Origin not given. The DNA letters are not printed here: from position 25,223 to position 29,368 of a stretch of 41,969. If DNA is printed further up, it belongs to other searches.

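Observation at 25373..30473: Two-gene operon with glycosyltransfer, acyltransfer, methyltransfer and MMPL-type export in two polypeptides, and no scaffold-synthesis genes nearby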

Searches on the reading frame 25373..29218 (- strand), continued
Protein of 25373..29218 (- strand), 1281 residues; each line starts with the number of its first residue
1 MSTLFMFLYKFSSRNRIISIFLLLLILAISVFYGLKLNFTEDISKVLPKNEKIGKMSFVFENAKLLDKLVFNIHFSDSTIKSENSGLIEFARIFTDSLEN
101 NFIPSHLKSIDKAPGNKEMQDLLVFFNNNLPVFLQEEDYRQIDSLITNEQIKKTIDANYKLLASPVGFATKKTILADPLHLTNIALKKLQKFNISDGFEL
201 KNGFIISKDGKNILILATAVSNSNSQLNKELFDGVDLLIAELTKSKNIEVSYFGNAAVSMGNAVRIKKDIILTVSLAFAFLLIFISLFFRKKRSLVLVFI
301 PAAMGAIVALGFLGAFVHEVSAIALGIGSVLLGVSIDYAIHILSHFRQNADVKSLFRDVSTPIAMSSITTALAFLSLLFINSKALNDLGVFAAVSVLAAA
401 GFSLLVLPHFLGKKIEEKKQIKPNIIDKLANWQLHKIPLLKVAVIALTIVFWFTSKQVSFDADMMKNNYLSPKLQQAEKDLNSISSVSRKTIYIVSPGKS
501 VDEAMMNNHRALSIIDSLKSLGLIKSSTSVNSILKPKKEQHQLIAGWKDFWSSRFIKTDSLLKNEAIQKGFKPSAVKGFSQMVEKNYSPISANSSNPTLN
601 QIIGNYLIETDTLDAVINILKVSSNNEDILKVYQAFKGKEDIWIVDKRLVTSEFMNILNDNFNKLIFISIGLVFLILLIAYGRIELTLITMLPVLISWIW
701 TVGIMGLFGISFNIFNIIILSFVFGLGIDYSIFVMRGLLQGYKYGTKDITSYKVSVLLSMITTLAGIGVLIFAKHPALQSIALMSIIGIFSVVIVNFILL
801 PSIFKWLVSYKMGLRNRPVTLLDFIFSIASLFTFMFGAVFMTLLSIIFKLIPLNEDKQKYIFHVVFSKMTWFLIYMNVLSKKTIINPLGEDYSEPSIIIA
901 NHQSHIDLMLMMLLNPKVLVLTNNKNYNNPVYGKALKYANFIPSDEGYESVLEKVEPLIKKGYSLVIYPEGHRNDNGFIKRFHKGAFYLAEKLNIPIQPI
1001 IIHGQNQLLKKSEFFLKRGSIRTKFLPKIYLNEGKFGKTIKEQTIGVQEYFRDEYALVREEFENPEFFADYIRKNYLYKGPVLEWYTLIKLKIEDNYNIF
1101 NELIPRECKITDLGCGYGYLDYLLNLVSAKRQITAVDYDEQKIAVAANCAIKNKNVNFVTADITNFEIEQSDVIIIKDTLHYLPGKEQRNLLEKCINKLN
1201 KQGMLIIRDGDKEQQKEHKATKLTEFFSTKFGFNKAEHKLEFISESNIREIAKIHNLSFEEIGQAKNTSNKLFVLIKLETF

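Call 43: find_homologous_proteins(query=L007:3067-4293:+, max_evalue=1e-30)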
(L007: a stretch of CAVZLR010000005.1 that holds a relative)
Query L007:3067-4293:+ (409 aa): 8000 proteins with E <= 1e-30 among 8000 candidates; the best 120 are listed.
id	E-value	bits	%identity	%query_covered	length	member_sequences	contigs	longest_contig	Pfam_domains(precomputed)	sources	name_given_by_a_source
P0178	9.4e-263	889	100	99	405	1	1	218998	PF00109.33,PF02801.29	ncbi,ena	-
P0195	2.1e-247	838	93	100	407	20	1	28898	PF00109.33,PF02801.29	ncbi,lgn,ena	-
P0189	1.1e-246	836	93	99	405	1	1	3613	PF00109.33,PF02801.29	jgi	jgi:3-oxoacyl-[acyl-carrier-protein] synthase-1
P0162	3.9e-245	831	91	100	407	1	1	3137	PF00109.33,PF02801.29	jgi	-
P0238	7.7e-244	826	90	100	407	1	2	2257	PF00109.33,PF02801.29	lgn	-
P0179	6.3e-243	823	91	100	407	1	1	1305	PF00109.33,PF02801.29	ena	-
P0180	9.0e-231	783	86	99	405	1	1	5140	PF00109.33,PF02801.29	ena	-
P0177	5.7e-230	781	86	99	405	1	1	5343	PF00109.33,PF02801.29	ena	-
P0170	2.9e-229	778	85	99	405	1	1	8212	PF00109.33,PF02801.29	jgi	-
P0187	5.4e-229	778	86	99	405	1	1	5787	PF00109.33,PF02801.29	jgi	-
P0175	6.3e-229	777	85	99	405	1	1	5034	PF00109.33,PF02801.29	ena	-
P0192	6.5e-229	777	85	99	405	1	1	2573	PF00109.33,PF02801.29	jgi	-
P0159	7.5e-229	777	86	99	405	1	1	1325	PF00109.33,PF02801.29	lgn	-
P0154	1.3e-228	776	86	99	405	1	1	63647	PF00109.33,PF02801.29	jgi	-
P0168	1.6e-228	776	86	99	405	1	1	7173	PF00109.33,PF02801.29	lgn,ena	-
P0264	1.3e-215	734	81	99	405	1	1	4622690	PF00109.33,PF02801.29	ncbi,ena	-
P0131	2.8e-215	732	80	99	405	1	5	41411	PF00109.33,PF02801.29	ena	-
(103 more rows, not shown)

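Call 44: find_encoding_contigs(protein=P0264, flank=10000, max_places=2)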
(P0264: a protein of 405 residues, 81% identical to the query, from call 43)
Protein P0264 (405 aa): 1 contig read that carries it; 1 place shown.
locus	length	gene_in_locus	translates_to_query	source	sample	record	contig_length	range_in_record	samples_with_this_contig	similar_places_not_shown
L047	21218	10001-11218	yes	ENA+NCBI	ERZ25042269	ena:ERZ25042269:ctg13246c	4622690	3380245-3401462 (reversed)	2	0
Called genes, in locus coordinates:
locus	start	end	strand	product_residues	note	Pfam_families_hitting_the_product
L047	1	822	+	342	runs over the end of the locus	PF19580:Exo_endo_phos_3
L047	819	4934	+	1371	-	-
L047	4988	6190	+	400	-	PF03051:Peptidase_C1_2 (weak), PF00112:Peptidase_C1 (weak), PF03051:Peptidase_C1_2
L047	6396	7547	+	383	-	-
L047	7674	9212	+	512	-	PF00221:Lyase_aromatic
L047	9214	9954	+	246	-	PF00106:adh_short, PF01370:Epimerase (faint), PF08659:KR, PF13561:adh_short_C2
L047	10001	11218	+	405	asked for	PF00109:ketoacyl-synt, PF02801:Ketoacyl-synt_C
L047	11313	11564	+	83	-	PF00550:PP-binding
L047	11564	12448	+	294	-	PF03279:Lip_A_acyltrans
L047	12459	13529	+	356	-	PF08100:Dimerisation, PF21212:Dimerisation2-like_dom, PF00891:Methyltransf_2, PF13489:Methyltransf_23, PF08242:Methyltransf_12, PF13649:Methyltransf_25 (weak)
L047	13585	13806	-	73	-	PF11387:DUF2795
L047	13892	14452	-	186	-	PF01923:Cob_adeno_trans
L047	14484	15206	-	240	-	PF02463:SMC_N, PF00005:ABC_tran, PF13304:AAA_21 (faint)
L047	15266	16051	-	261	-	PF01596:Methyltransf_3 (weak), PF13578:Methyltransf_24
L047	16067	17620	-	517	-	-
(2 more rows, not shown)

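Call 50: search_protein_families(library=pfam, proteins=[L035:8076-8738:+, L039:7337-8686:+, L042:6581-7486:+, L042:5397-6536:+, L032:7601-8284:+], max_evalue=0.01)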
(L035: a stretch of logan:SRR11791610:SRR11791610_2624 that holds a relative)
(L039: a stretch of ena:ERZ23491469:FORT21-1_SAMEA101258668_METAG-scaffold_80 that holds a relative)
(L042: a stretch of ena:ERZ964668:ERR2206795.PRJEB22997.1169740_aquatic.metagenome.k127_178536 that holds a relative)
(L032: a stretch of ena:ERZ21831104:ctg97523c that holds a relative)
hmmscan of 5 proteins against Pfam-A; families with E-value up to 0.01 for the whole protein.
L035:8076-8738:+ (220 aa): 0 families

L039:7337-8686:+ (449 aa): 1 family
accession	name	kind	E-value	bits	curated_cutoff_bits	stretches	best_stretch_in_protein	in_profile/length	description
PF03734.19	YkuD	-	2.6e-08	35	23.4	1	245-423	13-141/146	L,D-transpeptidase catalytic domain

L042:6581-7486:+ (301 aa): 0 families

L042:5397-6536:+ (379 aa): 0 families

L032:7601-8284:+ (227 aa): 0 families

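Call 55: search_protein_families(library=ncbifam, proteins=[L035:8076-8738:+], max_evalue=0.01)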
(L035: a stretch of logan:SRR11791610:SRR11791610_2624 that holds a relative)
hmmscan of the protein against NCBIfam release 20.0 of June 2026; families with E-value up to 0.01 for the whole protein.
L035:8076-8738:+ (220 aa): 1 family
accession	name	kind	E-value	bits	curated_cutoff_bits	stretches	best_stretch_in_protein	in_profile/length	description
NF053540.1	LolB2_flexi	equivalog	6.4e-23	81.5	60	1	13-216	3-202/203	flexirubin biosynthesis protein LolB2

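Call 70: search_protein_families(library=pfam, proteins=[L020:6778-8643:+, L020:14340-15407:+, L020:16003-17175:+, L020:19273-22224:+, L020:22229-23263:+, L018:7407-8588:-, L018:6250-7386:-, L018:13889-14920:-, L018:15134-17110:-, L018:18371-19501:-], max_evalue=0.0001)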
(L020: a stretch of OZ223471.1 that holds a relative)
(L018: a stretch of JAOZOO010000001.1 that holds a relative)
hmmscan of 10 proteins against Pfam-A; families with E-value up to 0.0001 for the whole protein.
L020:6778-8643:+ (621 aa): 4 families
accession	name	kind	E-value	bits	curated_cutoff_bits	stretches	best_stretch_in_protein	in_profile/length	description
PF00728.28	Glyco_hydro_20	-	2.3e-125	419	22.3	1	168-513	1-347/348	Glycosyl hydrolase family 20, catalytic domain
PF02838.20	Glyco_hydro_20b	-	2.2e-19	70.9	26.1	1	31-164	3-123/124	Glycosyl hydrolase family 20, domain 2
PF13287.12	Fn3_assoc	-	9.6e-13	48.5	23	1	562-620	1-59/59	Fn3 associated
PF13290.12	CHB_HEX_C_1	-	9e-12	45.2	22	1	557-615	7-65/67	Chitobiase/beta-hexosaminidase C-terminal domain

L020:14340-15407:+ (355 aa): 1 family
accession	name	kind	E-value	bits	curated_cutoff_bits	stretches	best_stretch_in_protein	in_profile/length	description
PF01544.23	CorA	-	2.4e-71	240.9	27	1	62-351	3-292/292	CorA-like Mg2+ transporter protein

L020:16003-17175:+ (390 aa): 6 families
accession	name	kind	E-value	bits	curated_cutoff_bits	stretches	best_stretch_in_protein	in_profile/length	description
PF13679.12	Methyltransf_32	-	5.9e-39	133.7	27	1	158-294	1-143/143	Methyltransferase domain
PF13847.12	Methyltransf_31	-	3.6e-12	46.6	27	1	183-290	5-117/145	Methyltransferase domain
PF13649.12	Methyltransf_25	-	2e-06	28.8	27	1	185-269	1-81/97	Methyltransferase domain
PF05206.20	TRM13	-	6e-06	26.4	26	0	170-294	7-146/257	Methyltransferase TRM13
PF00398.26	RrnaAD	-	1e-05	25.2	24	1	168-230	17-72/263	Ribosomal RNA adenine dimethylase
PF01135.25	PCMT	-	3e-05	24.3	20.3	1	169-243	61-131/210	Protein-L-isoaspartate(D-aspartate) O-methyltransferase (PCMT)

L020:19273-22224:+ (983 aa): 3 families
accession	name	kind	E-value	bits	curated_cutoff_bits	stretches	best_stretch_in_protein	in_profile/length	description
PF07971.18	Glyco_hydro_92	-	4.3e-183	610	24.6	1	273-730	2-464/464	Glycosyl hydrolase family 92 catalytic domain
PF17678.7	Glyco_hydro_92N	-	1.3e-89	300.6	34.5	1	31-266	1-236/236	Glycosyl hydrolase family 92 N-terminal domain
PF00754.31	F5_F8_type_C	-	1.1e-06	29.2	28.2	1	847-958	13-114/127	F5/8 type C domain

L020:22229-23263:+ (344 aa): 1 family
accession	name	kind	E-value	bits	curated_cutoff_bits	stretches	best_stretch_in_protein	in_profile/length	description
PF04245.18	NA37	-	3.5e-35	122.4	24.6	1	12-327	2-312/325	37-kD nucleoid-associated bacterial protein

L018:7407-8588:- (393 aa): 0 families

L018:6250-7386:- (378 aa): 1 family
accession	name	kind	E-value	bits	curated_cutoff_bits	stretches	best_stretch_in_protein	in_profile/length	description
PF08541.16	ACP_syn_III_C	-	1.5e-09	38.3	26.6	1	282-361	1-75/90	3-Oxoacyl-[acyl-carrier-protein (ACP)] synthase III C terminal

L018:13889-14920:- (343 aa): 3 families
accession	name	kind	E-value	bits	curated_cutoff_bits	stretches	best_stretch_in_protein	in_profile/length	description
PF01637.24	ATPase_2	-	2.3e-10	41.1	33.2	1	13-225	29-222/225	ATPase domain predominantly from Archaea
PF13173.12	AAA_14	-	1.5e-07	31.9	27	0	103-163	49-103/129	AAA domain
PF13401.12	AAA_22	-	5.8e-07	30.3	27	1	6-159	7-124/130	AAA domain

L018:15134-17110:- (658 aa): 1 family
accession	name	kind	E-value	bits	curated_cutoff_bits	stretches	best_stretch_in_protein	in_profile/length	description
PF07715.20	Plug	-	2.3e-05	25.3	23.9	1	23-108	24-107/107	TonB-dependent Receptor Plug Domain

L018:18371-19501:- (376 aa): 2 families
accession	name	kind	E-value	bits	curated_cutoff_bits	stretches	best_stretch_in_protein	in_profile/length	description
PF04055.27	Radical_SAM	-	3e-08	34.5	29.5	1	125-264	4-166/166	Radical SAM superfamily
PF02310.24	B12-binding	-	2.7e-06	27.7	32.1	1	9-73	51-120/121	B12 binding domain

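Call 72: search_protein_families(library=pfam, proteins=[L018:19898-20977:-, L018:21002-21298:-, L018:21298-22302:-, L018:22338-22811:-, L018:23121-23711:-, L018:17765-18139:-, L018:5422-6192:+, L018:4235-5413:+, L018:2571-4037:+, L028:9052-9972:+], max_evalue=0.0001)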
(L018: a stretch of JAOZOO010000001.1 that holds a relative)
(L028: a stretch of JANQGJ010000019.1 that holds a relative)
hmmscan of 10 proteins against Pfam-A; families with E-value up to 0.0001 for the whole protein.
L018:19898-20977:- (359 aa): 2 families
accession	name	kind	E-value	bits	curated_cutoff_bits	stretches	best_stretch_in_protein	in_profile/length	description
PF13469.12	Sulfotransfer_3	-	1.3e-31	111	27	1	66-313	1-216/216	Sulfotransferase family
PF00685.33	Sulfotransfer_1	-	7.4e-09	35.8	22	1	65-349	2-219/255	Sulfotransferase domain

L018:21002-21298:- (98 aa): 1 family
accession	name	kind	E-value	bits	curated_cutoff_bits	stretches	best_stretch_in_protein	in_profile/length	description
PF00550.31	PP-binding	-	8e-07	29.7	20.8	1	19-91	3-66/67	Phosphopantetheine attachment site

L018:21298-22302:- (334 aa): 2 families
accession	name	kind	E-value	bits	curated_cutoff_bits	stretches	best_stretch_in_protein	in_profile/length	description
PF16169.10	DUF4872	-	1.7e-48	165.1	28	1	157-329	4-173/173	Domain of unknown function (DUF4872)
PF14399.12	BtrH_N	-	8.6e-36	123.6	29.7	1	13-142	1-133/134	Butirosin biosynthesis protein H, N-terminal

L018:22338-22811:- (157 aa): 0 families

L018:23121-23711:- (196 aa): 1 family
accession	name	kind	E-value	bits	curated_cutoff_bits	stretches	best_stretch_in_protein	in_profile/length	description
PF09603.15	Fib_succ_major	-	3.3e-32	112.7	33.9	1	12-193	1-187/187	Fibrobacter succinogenes major domain (Fib_succ_major)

L018:17765-18139:- (124 aa): 0 families

L018:5422-6192:+ (256 aa): 1 family
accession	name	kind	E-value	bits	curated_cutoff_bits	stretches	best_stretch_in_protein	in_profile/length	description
PF01553.26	Acyltransferase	-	7.1e-13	49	23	1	61-187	3-130/132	Acyltransferase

L018:4235-5413:+ (392 aa): 5 families
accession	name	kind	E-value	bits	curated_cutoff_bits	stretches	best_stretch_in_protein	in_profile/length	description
PF00534.26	Glycos_transf_1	-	1.2e-23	84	26.4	1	193-341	10-163/172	Glycosyl transferases group 1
PF13439.12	Glyco_transf_4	-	1e-20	74.9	28.5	1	14-181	2-167/170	Glycosyltransferase Family 4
PF13692.12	Glyco_trans_1_4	-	1.5e-15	58.1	27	1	200-334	3-140/142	Glycosyl transferases group 1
PF13579.12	Glyco_trans_4_4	-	1.5e-10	42.1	29.7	1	15-179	2-158/158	Glycosyl transferase 4-like domain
PF13524.12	Glyco_trans_1_2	-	9.7e-07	29.3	25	1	227-355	13-135/144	Glycosyl transferase-like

L018:2571-4037:+ (488 aa): 6 families
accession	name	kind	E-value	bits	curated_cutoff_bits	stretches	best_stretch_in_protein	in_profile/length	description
PF13424.12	TPR_12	-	2.7e-06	27.9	30.1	0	415-471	18-77/77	Tetratricopeptide repeat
PF07719.23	TPR_2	-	2.1e-05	24.7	27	0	440-472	2-34/34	Tetratricopeptide repeat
PF13181.12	TPR_8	-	4.8e-05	23.6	25.7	1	440-471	2-33/34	Tetratricopeptide repeat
PF14559.12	TPR_19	-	5.2e-05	23.9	25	0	246-275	31-58/68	Tetratricopeptide repeat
PF13428.12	TPR_14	-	5.9e-05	23.8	23.5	0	440-472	2-34/44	Tetratricopeptide repeat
PF00515.34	TPR_1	-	7.8e-05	22.8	27.8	1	442-472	4-34/34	Tetratricopeptide repeat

L028:9052-9972:+ (306 aa): 1 family
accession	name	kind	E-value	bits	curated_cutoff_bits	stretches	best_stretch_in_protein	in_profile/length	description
PF09835.14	DUF2062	-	1.4e-21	77.5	27.4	1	153-293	7-140/147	Uncharacterized protein conserved in bacteria (DUF2062)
